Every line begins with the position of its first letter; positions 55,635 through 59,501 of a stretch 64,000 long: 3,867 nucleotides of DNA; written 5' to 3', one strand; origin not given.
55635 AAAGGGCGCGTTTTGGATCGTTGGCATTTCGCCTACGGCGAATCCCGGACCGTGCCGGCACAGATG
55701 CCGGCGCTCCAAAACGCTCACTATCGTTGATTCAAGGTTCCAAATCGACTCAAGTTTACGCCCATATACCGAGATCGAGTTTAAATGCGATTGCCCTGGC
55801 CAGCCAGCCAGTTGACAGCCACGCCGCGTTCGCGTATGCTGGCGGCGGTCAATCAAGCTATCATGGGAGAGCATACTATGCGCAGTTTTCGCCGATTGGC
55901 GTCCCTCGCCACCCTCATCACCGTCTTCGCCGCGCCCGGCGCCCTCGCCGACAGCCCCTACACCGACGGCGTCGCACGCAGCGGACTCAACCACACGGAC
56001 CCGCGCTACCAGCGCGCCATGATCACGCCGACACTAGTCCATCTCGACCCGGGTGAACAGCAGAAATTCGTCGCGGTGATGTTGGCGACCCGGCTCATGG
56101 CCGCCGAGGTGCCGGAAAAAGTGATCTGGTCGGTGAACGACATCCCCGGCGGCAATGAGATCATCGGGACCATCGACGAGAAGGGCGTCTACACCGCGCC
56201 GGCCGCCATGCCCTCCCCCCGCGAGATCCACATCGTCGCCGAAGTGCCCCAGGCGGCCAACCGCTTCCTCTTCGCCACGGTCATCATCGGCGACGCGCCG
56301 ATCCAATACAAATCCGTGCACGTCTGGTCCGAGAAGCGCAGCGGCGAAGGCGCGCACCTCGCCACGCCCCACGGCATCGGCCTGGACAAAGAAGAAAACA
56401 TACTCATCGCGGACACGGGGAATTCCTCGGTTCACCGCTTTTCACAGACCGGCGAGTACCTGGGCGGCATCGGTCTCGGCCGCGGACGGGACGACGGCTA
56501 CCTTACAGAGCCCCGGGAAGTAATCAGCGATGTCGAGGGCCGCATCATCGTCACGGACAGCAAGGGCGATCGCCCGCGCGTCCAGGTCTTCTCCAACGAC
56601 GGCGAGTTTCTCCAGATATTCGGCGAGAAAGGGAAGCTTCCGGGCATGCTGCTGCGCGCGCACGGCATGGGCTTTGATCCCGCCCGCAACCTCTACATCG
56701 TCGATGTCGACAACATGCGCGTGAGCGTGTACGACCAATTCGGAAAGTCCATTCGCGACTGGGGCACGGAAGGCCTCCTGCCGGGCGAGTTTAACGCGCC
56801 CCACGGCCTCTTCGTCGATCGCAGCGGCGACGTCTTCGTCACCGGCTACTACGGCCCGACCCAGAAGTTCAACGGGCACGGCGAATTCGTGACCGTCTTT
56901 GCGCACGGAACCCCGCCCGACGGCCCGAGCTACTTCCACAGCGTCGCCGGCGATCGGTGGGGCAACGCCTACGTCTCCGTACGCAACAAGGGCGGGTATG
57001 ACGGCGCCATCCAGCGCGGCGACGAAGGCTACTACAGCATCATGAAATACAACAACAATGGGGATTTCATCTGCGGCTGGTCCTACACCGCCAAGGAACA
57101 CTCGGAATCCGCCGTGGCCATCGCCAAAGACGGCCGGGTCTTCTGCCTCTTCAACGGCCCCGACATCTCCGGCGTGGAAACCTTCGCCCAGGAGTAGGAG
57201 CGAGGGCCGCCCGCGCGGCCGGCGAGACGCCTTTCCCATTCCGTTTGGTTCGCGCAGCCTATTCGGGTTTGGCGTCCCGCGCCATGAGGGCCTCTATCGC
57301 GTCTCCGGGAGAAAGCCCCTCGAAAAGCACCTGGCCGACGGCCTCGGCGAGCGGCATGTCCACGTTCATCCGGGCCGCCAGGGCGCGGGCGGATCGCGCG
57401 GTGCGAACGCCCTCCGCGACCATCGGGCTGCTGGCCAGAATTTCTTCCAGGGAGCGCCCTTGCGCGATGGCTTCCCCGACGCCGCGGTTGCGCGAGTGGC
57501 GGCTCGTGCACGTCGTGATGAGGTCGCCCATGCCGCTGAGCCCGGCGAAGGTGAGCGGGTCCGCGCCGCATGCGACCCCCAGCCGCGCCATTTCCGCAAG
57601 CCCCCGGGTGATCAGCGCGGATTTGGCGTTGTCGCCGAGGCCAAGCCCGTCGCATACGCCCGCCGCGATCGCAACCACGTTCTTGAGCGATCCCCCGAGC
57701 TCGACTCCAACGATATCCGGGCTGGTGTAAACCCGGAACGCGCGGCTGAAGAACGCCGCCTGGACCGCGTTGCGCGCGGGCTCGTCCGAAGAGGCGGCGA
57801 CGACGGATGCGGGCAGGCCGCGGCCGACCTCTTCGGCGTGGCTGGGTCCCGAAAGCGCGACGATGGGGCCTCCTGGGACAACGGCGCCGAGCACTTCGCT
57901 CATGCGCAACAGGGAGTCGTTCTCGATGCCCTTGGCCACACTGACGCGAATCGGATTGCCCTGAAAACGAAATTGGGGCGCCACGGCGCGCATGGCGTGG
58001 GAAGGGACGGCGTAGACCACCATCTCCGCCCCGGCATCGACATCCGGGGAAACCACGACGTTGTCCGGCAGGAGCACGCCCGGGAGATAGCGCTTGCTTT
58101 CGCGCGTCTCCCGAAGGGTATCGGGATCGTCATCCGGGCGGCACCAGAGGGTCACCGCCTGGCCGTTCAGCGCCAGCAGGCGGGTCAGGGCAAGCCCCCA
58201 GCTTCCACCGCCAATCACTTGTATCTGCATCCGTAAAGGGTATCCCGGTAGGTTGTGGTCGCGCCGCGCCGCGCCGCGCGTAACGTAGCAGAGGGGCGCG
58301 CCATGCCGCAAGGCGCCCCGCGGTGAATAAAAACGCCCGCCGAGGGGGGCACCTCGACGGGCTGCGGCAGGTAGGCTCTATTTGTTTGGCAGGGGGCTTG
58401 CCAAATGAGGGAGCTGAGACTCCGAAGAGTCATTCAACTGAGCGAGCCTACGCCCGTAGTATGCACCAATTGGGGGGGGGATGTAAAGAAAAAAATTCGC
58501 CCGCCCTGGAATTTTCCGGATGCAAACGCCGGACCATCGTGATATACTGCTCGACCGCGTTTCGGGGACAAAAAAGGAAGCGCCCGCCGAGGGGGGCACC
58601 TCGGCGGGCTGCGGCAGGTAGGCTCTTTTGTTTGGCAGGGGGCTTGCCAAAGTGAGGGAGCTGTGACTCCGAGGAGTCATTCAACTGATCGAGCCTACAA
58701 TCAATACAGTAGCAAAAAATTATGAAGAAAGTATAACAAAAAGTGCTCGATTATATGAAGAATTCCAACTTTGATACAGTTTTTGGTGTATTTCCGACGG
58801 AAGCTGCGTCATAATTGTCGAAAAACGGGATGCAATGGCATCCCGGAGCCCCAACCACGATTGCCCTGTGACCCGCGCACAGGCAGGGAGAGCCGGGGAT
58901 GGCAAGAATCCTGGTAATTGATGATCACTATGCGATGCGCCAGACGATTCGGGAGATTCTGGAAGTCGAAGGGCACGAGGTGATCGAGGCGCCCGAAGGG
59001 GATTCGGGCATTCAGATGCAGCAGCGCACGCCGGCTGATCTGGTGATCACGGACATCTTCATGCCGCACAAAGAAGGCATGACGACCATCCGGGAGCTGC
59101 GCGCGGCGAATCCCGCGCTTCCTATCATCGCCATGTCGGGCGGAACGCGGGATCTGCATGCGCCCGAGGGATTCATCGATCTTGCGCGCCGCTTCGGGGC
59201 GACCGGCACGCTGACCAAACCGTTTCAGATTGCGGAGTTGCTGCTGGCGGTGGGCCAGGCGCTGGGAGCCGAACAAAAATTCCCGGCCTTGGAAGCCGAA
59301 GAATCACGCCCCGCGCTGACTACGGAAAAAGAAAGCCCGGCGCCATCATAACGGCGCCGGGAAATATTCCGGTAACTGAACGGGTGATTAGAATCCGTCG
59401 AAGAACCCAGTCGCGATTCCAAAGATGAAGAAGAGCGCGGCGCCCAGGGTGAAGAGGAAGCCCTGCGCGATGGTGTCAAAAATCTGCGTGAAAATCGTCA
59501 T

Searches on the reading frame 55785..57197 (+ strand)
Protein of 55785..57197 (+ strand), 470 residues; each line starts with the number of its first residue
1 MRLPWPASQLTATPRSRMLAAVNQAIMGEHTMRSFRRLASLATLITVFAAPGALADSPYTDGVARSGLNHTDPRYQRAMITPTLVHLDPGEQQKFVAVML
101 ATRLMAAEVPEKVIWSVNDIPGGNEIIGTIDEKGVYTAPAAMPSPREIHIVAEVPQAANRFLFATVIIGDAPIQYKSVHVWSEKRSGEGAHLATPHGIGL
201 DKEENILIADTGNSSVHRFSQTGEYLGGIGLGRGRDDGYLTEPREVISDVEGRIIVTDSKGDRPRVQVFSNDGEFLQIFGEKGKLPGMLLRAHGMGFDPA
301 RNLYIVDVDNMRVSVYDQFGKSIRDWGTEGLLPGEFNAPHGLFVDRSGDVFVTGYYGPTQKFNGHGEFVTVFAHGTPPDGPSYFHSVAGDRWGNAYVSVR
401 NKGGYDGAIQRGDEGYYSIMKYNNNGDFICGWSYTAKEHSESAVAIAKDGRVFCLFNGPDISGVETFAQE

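Call 18: search_protein_families(library=pfam, proteins=[window:55785-57197:+])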
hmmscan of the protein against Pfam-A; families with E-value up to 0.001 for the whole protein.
window:55785-57197:+ (470 aa): 4 families
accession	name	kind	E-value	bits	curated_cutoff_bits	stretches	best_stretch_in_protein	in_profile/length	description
PF01436.27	NHL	-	7.7e-15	54.5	20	1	192-219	1-28/28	NHL repeat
PF06739.17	SBBP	-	2e-07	31.3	20.5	0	339-355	15-31/38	Beta-propeller repeat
PF17170.10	DUF5128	-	4.9e-06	26.4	22.9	1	245-318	47-119/321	6-bladed beta-propeller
PF08450.18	SGL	-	0.00064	19.8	26.3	0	188-229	183-220/246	SMP-30/Gluconolactonase/LRE-like region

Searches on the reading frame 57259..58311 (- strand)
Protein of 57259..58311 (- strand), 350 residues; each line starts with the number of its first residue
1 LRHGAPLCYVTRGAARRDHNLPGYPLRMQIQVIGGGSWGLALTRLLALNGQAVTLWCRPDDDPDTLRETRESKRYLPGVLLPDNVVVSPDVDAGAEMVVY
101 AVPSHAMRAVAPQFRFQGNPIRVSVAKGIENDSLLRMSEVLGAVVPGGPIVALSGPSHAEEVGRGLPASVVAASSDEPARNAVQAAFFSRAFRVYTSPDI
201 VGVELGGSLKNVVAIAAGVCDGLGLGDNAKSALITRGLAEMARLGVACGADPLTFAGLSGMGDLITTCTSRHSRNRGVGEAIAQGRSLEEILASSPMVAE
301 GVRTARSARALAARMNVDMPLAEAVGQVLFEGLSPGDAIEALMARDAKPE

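Call 48: search_protein_families(library=pfam, proteins=[window:57259-58311:-], max_evalue=0.00001)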
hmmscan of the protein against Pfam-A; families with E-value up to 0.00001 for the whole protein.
window:57259-58311:- (350 aa): 3 families
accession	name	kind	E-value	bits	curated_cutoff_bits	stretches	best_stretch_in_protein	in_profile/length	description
PF07479.19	NAD_Gly3P_dh_C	-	2.5e-57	193.5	25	1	199-340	1-142/142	NAD-dependent glycerol-3-phosphate dehydrogenase C-terminus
PF01210.29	NAD_Gly3P_dh_N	-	2.1e-39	135.5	23.1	1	30-177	2-155/158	NAD-dependent glycerol-3-phosphate dehydrogenase N-terminus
PF20618.3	GPD_NAD_C_bact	-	1.4e-20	74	27.6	1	259-325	1-66/66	Bacterial GPD, NAD-dependent C-terminal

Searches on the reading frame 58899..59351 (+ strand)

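Call 48: search_protein_families(library=pfam, proteins=[window:58899-59351:+], max_evalue=0.00001)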
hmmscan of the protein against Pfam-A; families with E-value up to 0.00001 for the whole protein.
window:58899-59351:+ (150 aa): 1 family
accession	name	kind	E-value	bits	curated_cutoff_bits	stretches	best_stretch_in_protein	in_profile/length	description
PF00072.30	Response_reg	-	1.2e-22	80.6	30.2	1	4-118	1-110/111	Response regulator receiver domain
